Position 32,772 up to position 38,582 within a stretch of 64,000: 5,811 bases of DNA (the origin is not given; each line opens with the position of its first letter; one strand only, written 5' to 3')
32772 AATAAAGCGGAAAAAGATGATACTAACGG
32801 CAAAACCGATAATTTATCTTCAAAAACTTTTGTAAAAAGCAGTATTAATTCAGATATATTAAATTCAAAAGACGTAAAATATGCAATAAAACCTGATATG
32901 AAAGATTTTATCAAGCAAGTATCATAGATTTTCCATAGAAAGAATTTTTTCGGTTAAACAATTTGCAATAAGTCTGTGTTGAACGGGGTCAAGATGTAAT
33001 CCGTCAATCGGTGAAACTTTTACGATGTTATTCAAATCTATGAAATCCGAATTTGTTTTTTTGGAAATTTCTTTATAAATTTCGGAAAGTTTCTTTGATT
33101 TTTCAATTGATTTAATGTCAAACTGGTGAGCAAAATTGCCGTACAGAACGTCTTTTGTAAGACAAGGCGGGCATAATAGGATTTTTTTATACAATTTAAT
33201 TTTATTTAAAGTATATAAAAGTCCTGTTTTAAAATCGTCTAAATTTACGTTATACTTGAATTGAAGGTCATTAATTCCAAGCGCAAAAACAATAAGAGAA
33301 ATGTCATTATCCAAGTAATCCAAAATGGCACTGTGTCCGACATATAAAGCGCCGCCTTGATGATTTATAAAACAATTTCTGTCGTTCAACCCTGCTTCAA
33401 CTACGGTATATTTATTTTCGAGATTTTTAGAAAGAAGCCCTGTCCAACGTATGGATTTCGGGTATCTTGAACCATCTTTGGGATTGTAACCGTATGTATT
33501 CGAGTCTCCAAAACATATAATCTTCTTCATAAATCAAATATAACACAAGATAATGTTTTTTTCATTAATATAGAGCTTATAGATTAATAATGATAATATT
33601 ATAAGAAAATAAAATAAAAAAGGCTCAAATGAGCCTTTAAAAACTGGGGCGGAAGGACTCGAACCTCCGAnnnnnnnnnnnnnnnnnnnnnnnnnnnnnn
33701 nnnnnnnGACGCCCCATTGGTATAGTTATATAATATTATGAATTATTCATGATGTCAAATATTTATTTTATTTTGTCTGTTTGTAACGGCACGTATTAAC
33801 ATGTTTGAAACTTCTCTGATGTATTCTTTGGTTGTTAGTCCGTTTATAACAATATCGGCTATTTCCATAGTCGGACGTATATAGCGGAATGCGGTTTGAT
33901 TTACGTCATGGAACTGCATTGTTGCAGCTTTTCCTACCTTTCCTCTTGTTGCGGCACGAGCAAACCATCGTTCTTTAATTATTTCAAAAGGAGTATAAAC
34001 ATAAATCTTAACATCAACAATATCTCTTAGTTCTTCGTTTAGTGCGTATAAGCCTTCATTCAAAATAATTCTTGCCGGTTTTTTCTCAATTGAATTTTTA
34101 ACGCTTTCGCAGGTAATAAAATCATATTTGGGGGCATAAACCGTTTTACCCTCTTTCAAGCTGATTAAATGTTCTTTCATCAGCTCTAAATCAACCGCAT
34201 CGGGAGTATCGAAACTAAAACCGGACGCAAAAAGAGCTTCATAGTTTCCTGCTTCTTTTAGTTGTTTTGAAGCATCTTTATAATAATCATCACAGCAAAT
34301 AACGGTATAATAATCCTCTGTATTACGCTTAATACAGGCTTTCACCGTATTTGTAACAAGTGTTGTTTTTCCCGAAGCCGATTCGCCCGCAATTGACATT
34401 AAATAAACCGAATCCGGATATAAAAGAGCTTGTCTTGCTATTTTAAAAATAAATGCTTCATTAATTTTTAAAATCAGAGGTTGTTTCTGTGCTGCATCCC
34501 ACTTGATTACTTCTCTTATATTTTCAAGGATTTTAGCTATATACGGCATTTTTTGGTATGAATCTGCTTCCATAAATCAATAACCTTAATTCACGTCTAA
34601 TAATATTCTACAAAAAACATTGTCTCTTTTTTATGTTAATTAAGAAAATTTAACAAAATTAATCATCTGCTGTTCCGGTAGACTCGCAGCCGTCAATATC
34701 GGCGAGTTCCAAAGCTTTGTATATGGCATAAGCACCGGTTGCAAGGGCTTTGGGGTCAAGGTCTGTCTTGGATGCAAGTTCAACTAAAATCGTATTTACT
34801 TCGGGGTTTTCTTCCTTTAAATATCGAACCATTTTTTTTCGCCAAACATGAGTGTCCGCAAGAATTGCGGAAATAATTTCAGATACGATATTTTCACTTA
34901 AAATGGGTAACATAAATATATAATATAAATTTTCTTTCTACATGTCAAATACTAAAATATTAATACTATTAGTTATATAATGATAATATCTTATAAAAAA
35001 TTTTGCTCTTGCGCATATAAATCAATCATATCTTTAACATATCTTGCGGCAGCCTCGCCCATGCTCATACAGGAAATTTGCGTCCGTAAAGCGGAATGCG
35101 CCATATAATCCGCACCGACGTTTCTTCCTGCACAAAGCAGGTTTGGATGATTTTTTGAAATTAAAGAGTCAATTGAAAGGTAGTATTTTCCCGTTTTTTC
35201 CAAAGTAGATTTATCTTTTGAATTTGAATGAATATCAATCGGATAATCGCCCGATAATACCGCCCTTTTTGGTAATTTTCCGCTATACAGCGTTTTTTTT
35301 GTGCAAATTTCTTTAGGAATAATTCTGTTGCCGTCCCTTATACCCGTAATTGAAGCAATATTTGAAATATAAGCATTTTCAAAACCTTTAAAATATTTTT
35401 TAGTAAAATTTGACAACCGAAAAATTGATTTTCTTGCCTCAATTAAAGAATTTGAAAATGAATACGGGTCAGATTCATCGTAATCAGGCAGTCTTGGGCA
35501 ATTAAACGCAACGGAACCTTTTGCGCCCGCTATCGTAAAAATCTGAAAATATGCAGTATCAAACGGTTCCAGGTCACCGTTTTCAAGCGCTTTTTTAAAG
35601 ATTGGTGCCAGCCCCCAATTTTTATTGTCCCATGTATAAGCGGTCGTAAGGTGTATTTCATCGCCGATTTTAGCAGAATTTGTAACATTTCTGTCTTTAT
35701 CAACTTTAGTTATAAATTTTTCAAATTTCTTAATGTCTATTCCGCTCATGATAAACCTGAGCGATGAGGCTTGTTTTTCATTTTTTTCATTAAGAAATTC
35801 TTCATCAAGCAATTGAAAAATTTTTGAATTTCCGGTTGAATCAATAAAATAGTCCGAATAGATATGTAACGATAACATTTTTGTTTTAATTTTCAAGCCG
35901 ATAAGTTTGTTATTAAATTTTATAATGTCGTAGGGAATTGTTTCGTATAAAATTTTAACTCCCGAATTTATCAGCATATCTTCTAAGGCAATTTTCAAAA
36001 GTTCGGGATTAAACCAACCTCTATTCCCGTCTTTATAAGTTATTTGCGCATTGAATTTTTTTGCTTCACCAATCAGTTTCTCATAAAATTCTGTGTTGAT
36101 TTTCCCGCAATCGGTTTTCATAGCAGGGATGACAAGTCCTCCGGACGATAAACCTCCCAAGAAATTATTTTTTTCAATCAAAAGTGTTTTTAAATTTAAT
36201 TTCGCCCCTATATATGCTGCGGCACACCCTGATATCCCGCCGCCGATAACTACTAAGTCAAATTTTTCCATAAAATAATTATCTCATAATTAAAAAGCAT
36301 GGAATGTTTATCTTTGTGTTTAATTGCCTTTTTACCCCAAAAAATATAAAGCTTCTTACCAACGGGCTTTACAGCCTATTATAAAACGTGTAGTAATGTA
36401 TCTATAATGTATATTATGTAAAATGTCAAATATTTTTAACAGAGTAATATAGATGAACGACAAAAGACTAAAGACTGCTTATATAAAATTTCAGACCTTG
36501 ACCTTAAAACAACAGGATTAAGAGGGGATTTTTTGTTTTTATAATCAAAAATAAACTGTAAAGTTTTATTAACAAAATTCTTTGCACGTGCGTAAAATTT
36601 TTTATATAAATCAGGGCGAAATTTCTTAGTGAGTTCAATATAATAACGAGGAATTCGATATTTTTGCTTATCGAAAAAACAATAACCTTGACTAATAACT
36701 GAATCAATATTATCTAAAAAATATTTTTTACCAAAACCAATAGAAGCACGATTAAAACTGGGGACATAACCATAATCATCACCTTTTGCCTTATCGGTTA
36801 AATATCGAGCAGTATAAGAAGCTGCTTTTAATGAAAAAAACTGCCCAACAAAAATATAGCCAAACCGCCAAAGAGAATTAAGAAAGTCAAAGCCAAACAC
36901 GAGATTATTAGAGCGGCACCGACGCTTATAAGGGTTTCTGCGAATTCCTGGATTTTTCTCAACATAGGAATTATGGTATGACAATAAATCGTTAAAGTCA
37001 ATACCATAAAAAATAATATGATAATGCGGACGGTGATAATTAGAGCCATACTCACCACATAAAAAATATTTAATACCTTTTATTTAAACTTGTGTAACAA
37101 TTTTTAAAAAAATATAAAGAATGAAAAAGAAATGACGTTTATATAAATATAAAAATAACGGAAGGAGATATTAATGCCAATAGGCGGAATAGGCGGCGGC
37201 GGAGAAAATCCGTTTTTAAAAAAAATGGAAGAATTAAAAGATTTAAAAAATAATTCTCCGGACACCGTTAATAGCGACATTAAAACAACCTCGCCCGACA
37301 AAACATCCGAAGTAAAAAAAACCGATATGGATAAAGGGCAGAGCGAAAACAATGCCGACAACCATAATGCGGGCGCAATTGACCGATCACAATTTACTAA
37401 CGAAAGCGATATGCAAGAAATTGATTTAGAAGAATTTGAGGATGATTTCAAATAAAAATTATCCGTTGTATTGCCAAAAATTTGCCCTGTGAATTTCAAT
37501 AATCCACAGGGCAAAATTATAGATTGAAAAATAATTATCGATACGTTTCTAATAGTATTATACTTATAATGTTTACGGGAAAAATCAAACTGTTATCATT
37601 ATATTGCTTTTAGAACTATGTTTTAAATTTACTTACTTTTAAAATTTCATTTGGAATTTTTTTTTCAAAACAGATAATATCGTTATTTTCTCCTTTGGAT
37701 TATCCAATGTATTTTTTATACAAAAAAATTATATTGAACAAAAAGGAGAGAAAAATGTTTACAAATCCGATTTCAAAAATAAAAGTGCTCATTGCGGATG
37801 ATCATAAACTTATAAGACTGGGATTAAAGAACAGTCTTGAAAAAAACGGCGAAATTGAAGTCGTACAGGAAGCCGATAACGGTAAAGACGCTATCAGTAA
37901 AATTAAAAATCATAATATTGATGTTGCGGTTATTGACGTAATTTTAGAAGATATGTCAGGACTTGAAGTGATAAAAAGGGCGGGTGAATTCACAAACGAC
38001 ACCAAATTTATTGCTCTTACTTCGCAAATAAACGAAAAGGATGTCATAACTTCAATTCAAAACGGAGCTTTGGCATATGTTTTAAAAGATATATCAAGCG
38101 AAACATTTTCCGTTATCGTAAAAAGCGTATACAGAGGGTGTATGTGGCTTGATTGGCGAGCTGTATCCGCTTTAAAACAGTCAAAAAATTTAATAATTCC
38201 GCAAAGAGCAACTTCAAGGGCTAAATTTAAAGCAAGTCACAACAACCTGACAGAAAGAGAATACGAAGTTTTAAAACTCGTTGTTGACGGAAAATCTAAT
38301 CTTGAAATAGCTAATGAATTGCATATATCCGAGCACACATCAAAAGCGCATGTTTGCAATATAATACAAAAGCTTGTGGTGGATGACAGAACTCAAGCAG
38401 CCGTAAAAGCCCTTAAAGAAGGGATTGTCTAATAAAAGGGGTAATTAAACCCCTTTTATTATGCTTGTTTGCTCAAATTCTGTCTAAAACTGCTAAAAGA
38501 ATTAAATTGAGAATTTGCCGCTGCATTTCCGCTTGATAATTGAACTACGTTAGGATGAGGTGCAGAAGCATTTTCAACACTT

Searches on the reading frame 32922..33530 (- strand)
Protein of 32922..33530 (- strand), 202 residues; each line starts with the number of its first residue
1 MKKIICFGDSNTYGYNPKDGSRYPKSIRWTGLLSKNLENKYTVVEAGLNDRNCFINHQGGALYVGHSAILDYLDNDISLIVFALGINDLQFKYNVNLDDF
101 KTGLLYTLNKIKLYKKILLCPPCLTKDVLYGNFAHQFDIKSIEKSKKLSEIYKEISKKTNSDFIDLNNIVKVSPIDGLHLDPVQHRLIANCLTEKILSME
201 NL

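Call 7: search_protein_families(library=pfam, proteins=[window:32922-33530:-])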
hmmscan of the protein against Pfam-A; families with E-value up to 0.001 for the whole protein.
window:32922-33530:- (202 aa): 2 families
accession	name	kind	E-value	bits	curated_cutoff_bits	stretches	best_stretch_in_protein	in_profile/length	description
PF13472.12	Lipase_GDSL_2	-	4.2e-11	44.1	32.9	1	6-186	1-177/178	GDSL-like Lipase/Acylhydrolase family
PF00657.28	Lipase_GDSL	-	6.4e-07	30.2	23.6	1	4-192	1-208/208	GDSL-like Lipase/Acylhydrolase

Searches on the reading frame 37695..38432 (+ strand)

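Call 7: search_protein_families(library=pfam, proteins=[window:37695-38432:+])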
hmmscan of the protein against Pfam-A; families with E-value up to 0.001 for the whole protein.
window:37695-38432:+ (245 aa): 3 families
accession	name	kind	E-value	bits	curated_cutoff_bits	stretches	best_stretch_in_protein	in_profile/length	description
PF00072.30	Response_reg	-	4.5e-22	78.7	30.2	1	31-138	1-106/111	Response regulator receiver domain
PF00196.25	GerE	-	4e-18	65.2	23.5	1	184-239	2-57/57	Bacterial regulatory proteins, luxR family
PF08281.18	Sigma70_r4_2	-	1.2e-05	25.3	25.7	1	181-227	7-54/54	Sigma-70, region 4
